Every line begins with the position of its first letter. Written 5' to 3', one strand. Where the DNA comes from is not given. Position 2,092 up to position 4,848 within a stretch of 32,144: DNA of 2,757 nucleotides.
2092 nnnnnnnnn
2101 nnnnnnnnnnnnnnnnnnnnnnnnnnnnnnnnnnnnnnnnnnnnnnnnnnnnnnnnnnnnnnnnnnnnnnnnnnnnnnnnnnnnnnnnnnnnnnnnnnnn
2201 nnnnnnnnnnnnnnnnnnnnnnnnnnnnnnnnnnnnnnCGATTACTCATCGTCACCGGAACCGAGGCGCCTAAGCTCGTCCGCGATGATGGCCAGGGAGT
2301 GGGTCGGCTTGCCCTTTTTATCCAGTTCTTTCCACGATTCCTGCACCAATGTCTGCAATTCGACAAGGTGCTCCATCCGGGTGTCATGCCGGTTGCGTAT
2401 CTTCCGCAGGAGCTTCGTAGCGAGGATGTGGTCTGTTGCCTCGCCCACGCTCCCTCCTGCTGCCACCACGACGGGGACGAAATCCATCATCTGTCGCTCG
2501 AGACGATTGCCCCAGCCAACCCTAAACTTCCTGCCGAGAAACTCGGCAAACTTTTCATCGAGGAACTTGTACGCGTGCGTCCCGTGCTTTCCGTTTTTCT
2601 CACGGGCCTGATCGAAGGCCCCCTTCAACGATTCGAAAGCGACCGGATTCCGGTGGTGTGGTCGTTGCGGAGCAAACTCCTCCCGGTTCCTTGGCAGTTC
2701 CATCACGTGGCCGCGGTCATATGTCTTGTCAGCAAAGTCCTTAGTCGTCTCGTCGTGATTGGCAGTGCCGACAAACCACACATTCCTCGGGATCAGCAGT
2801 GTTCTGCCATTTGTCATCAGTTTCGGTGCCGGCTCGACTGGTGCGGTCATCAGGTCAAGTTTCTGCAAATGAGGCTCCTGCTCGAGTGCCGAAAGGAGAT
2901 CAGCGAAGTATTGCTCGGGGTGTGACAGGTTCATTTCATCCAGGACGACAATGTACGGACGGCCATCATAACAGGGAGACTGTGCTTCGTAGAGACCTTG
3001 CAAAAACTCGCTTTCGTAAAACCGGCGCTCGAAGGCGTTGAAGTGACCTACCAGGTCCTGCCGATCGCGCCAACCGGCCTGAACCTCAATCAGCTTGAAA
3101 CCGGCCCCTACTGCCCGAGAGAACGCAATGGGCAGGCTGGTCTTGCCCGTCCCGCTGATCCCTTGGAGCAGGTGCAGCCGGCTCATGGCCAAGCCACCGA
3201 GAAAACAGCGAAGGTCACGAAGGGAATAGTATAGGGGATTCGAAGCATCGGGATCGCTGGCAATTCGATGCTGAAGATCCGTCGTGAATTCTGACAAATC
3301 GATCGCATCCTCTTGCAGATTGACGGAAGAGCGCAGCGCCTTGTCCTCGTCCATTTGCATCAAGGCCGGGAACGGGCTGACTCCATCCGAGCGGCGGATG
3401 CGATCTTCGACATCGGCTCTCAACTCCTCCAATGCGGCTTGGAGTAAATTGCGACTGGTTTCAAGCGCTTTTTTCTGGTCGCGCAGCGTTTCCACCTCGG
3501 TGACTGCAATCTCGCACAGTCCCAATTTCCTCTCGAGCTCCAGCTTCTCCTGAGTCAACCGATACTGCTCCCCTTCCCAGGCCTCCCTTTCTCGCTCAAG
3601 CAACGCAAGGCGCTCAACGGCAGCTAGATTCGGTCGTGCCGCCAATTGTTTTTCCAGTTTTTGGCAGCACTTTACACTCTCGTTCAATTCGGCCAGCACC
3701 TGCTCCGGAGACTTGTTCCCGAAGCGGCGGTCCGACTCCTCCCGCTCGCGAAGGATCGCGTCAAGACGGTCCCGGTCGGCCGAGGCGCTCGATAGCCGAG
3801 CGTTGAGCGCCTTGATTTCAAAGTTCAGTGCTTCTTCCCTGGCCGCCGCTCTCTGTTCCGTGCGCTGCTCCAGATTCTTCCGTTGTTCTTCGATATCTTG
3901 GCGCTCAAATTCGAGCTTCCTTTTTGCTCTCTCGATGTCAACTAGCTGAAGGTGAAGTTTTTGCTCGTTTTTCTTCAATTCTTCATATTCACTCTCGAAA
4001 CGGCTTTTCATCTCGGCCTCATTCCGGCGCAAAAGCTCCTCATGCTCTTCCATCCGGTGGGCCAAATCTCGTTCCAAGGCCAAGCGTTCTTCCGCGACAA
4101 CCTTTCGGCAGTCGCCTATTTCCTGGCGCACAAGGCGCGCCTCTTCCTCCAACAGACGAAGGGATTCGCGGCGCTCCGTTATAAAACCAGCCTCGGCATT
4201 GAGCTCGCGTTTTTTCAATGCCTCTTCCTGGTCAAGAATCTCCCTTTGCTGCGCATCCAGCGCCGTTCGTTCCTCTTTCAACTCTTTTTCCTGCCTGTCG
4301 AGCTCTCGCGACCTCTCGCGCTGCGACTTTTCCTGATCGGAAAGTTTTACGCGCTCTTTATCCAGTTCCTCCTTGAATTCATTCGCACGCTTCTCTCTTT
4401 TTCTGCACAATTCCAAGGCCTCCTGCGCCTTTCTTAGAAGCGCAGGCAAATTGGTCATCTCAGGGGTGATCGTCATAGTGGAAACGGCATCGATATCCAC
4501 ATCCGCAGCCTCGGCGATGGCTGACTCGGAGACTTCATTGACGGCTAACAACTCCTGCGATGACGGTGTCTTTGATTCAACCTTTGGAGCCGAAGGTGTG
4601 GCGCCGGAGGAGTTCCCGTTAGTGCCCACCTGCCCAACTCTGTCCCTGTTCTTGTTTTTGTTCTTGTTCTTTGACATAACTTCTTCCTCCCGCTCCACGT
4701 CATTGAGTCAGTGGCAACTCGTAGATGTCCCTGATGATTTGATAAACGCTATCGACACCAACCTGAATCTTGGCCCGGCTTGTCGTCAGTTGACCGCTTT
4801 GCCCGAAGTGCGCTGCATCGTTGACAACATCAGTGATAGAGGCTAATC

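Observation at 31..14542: CARF/sigma54-controlled operon joining a TerY-P triad, a UPF1-like helicase and a coiled-coil McrBC derivative (CoCoNuT-like, experimentally untested)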

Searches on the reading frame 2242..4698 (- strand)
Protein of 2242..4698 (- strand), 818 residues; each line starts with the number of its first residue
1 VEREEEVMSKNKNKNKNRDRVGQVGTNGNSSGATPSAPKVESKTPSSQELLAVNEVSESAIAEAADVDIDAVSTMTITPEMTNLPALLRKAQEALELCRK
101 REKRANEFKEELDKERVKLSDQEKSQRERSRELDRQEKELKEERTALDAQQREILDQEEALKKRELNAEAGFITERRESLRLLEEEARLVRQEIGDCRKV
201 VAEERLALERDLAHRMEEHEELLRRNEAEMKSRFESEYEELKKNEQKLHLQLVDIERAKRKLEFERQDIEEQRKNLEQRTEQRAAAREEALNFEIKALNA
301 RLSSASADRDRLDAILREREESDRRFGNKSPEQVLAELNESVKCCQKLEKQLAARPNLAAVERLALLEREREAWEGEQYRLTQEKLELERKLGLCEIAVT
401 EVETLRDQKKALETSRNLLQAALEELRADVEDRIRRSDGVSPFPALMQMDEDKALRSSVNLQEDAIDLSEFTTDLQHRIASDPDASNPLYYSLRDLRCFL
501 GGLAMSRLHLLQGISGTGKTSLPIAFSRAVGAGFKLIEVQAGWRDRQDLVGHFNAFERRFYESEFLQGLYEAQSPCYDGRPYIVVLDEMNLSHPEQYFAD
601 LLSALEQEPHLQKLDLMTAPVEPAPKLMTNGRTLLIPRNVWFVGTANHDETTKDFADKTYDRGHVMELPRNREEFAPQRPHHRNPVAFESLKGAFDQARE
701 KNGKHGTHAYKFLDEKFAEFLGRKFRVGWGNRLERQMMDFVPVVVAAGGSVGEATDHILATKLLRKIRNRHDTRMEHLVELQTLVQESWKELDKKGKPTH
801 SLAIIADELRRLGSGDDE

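Call 4: search_protein_families(library=pfam, proteins=[window:2242-4698:-], max_evalue=0.01)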
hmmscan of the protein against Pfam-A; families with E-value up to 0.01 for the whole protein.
window:2242-4698:- (818 aa): 1 family
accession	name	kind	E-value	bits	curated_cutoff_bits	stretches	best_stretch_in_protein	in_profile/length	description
PF07728.20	AAA_5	-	3.4e-05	24.3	22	1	510-661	3-137/139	AAA domain (dynein-related subfamily)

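Call 5: search_protein_families(library=padloc, proteins=[window:2242-4698:-], max_evalue=0.01)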
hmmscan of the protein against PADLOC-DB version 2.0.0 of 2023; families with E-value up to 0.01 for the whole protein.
window:2242-4698:- (818 aa): 1 family
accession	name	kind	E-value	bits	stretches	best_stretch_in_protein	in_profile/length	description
PDLC04547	PDC-M26A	-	3.6e-32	109.8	2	356-609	179-433/724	-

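Call 7: search_protein_families(library=ncbifam, proteins=[window:2242-4698:-], max_evalue=0.01)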
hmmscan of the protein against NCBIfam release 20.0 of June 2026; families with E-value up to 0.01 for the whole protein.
window:2242-4698:- (818 aa): 1 family
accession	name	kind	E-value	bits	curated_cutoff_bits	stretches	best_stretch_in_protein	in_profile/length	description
TIGR02169.1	SMC_prok_A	equivalog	0.00096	16.9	729.4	1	86-391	707-1004/1165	chromosome segregation protein SMC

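Call 33: search_solved_structures(query=window:2242-4677:-, max_evalue=0.01, show_alignments=1)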
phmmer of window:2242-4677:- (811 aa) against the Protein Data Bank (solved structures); distinct sequences matched with E-value up to 0.01: 0.

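Call 41: search_solved_structures(query=A3, max_evalue=0.01, show_alignments=1)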
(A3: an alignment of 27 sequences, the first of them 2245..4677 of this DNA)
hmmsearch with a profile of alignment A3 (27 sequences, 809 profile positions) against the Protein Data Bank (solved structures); distinct sequences matched with E-value up to 0.01: 16.
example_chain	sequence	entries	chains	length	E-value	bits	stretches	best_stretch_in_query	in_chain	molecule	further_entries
7zr1_C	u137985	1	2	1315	2.6e-05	26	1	66-337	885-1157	DH domain-containing protein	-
6ysy_A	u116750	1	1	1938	0.00016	23.3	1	28-430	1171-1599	Myosin-4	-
7kog_B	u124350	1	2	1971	0.00022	22.9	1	61-434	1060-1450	Myosin heavy chain isoform Mhc_X1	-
9y6s_8D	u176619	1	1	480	0.00029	22.5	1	24-380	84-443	T-lymphocyte triggering factor, putative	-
8qv2_Sc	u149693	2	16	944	0.00091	20.9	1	50-311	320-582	Spindle pole body component 110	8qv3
5xg2_A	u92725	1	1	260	0.0012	20.4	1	72-312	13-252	Chromosome partition protein Smc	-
6tik_C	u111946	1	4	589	0.0022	19.6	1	94-302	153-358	Capsid protein,Putative adhesin/invasin,Capsid protein,Factor H-binding protein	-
8tzk_E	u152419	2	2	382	0.0027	19.3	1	102-304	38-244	Peptidase M23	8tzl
9mmx_C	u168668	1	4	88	0.0028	19.2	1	82-164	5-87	M protein, serotype 6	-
4cgk_A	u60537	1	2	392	0.0037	18.8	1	81-312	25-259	SECRETED 45 KDA PROTEIN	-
9fu2_A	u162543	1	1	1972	0.0042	18.7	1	30-427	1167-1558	Myosin-11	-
3jbh_A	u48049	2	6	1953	0.0056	18.2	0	29-309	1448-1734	MYOSIN 2 HEAVY CHAIN STRIATED MUSCLE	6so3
12dl_KA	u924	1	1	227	0.0057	18.2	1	57-129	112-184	Zinc finger BED domain-containing protein 3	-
24mc_V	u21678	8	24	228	0.0057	18.2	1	57-129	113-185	Zinc finger BED domain-containing protein 3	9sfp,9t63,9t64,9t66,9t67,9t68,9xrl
9tls_A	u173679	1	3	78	0.0058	18.2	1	354-421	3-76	Sc-apCC-2-KLHL20-3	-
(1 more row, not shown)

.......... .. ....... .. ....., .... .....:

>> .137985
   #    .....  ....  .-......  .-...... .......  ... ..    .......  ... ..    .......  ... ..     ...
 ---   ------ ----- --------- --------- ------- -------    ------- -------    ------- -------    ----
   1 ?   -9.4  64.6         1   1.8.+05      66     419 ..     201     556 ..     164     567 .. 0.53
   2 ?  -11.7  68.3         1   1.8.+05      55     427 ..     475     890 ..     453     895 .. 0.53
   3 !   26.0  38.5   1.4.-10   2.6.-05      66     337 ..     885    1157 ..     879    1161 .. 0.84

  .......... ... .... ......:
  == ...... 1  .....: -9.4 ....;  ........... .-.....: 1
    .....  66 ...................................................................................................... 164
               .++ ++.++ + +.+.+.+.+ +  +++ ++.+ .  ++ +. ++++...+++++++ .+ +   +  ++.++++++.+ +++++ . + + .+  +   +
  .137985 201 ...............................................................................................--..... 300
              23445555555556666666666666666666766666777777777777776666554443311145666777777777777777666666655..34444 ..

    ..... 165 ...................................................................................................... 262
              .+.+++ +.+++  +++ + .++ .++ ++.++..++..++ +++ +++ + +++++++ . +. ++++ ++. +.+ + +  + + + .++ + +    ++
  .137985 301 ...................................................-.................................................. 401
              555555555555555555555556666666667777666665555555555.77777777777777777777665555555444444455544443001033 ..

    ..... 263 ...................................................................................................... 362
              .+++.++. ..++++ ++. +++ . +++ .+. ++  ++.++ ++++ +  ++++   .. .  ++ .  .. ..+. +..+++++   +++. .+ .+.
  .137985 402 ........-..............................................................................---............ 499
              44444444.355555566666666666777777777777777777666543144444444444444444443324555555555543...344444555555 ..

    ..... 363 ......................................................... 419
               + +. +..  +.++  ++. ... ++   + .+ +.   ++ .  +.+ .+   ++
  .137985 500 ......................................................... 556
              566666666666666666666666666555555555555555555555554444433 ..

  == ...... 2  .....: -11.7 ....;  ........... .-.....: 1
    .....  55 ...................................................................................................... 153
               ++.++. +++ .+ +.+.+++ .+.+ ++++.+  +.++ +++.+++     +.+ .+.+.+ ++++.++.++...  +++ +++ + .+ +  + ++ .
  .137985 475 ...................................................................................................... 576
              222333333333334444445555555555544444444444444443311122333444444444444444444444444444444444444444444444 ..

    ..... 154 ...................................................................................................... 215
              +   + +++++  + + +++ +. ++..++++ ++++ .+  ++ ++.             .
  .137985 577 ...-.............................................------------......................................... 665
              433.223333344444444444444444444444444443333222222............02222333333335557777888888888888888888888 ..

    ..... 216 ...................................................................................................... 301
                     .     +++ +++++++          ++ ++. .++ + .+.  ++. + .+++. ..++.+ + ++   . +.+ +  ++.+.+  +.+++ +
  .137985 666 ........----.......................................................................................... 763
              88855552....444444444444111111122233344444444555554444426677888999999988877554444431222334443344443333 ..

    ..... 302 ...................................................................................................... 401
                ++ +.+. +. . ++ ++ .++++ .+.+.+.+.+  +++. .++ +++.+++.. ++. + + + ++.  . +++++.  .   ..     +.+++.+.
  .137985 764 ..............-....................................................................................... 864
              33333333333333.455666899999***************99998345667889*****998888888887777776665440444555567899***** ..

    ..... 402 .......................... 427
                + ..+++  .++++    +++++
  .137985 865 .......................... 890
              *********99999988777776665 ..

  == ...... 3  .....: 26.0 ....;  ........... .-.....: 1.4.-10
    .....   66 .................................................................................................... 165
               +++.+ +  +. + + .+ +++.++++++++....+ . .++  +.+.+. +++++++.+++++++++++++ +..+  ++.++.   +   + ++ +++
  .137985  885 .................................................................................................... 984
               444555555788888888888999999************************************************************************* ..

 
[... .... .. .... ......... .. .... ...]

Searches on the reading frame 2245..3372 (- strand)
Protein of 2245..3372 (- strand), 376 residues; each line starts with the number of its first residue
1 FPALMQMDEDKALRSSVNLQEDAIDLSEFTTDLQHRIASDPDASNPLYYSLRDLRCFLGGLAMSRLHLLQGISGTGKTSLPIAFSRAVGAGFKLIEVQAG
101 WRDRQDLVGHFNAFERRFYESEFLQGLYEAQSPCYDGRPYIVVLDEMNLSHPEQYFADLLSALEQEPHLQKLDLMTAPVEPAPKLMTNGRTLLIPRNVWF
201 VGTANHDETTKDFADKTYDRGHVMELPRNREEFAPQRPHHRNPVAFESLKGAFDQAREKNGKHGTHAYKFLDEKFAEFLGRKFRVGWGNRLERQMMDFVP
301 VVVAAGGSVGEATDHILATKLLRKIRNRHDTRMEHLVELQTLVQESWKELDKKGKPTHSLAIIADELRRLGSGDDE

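Call 47: search_solved_structures(query=A4, max_evalue=0.1, show_alignments=2)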
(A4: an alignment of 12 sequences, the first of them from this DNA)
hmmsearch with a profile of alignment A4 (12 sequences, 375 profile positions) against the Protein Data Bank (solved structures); distinct sequences matched with E-value up to 0.1: 39.
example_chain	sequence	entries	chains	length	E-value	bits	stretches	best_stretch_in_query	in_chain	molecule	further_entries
6hz4_A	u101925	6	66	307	4.8e-05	25.7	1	44-218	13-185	5-methylcytosine-specific restriction enzyme B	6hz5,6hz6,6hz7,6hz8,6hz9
6ut6_A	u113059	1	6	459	0.00011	24.4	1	44-218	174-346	5-methylcytosine-specific restriction enzyme B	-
7vsr_A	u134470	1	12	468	0.00012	24.3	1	44-218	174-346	5-methylcytosine-specific restriction enzyme B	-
4ypn_A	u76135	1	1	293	0.0037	19.4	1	53-110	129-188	Lon protease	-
6ut3_A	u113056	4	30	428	0.008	18.3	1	142-241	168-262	GTPase subunit of restriction endonuclease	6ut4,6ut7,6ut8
6ut5_A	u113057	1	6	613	0.019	17.1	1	142-242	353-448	GTPase subunit of restriction endonuclease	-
6chs_H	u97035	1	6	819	0.043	15.9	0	41-92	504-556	Putative cell division control protein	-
8k3y_F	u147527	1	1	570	0.048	15.8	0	53-110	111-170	Lon protease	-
4ypl_A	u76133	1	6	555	0.048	15.8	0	53-110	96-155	Lon protease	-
4dug_A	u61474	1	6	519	0.052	15.7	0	58-84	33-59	Circadian clock protein kinase kaiC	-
7x1y_A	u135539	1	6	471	0.053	15.6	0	58-84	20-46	Circadian clock oscillator protein KaiC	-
7x1z_A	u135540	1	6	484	0.056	15.5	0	58-84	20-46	Circadian clock oscillator protein KaiC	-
7ypj_A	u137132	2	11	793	0.057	15.5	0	53-110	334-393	Lon protease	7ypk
7fd4_B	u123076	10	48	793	0.057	15.5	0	53-110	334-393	Lon protease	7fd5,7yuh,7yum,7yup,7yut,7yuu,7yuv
7fid_B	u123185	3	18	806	0.059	15.5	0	53-110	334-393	Lon protease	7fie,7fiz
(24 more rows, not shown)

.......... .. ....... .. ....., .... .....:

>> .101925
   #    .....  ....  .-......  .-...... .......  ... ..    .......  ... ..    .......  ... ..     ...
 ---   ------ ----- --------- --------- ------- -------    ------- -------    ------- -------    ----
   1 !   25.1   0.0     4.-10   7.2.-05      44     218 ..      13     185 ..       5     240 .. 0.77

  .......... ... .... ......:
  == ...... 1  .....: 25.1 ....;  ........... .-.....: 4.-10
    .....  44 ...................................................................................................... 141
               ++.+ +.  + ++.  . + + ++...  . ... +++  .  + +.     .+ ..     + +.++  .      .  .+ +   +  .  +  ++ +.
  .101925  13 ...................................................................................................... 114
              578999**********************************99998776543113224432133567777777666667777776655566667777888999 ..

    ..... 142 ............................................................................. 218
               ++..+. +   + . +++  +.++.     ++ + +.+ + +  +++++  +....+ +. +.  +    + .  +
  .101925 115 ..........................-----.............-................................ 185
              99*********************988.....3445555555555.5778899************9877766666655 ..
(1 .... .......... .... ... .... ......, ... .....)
